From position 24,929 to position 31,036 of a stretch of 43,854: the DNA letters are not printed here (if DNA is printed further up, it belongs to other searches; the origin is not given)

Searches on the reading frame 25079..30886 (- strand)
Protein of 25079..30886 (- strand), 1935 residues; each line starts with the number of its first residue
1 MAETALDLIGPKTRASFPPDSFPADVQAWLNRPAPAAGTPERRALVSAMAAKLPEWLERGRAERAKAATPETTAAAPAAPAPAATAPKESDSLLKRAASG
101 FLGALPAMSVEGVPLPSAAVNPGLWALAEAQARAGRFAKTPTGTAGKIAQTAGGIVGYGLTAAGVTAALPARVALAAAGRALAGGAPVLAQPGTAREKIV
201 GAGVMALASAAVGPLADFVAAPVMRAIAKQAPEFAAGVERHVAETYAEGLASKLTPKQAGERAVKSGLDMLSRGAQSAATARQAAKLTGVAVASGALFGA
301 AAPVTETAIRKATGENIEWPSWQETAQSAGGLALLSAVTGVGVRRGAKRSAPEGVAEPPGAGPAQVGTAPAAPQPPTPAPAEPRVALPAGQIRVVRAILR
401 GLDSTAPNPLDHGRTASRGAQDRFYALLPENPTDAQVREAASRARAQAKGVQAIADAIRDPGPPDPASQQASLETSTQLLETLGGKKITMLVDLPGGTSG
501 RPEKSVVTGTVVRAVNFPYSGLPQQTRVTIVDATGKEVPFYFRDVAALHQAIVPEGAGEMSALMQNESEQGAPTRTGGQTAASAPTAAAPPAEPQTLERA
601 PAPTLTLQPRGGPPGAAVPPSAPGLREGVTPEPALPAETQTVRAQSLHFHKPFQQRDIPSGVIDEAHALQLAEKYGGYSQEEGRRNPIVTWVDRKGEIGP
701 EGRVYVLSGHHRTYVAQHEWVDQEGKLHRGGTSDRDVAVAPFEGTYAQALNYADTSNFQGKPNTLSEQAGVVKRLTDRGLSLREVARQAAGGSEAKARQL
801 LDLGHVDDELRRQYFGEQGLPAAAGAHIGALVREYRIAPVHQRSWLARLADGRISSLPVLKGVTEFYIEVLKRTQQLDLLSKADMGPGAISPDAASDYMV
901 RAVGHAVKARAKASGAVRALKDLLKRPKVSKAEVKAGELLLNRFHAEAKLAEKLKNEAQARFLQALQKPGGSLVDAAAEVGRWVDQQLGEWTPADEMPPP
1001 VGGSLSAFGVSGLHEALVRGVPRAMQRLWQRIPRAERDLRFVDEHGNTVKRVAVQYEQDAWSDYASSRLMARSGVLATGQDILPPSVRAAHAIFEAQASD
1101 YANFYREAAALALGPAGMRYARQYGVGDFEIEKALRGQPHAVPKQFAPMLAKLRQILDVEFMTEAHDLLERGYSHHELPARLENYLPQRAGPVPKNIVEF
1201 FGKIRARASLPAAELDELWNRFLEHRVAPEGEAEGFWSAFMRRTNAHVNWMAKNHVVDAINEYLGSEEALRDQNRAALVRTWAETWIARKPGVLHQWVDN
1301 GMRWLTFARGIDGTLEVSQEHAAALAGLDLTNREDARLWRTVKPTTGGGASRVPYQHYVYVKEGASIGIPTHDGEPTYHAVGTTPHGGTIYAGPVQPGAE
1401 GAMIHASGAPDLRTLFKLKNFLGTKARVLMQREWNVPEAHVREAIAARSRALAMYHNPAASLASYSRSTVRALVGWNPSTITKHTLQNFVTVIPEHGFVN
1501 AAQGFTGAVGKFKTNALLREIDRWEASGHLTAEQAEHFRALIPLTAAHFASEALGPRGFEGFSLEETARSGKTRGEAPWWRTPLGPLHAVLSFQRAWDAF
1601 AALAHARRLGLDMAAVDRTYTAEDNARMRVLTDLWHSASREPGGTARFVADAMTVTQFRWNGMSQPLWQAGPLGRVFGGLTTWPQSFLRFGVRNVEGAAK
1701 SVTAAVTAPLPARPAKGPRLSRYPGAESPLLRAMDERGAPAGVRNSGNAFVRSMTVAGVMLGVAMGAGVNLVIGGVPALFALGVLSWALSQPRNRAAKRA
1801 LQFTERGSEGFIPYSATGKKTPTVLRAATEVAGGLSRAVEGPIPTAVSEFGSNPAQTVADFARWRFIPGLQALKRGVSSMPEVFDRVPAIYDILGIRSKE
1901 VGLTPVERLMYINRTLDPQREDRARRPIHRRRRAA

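Call 25: search_protein_families(library=phrogs, proteins=[window:25079-30886:-], max_evalue=0.01)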
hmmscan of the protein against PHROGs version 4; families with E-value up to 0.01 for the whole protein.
window:25079-30886:- (1935 aa): 1 family
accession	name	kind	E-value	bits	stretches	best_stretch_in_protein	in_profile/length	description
phrog_1033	-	DNA, RNA and nucleotide metabolism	2.3e-11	45.1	1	637-813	31-185/334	ParB-like partition protein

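Call 26: search_protein_families(library=pfam, proteins=[window:25079-30886:-], max_evalue=0.01)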
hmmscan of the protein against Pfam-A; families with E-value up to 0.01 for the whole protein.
window:25079-30886:- (1935 aa): 0 families
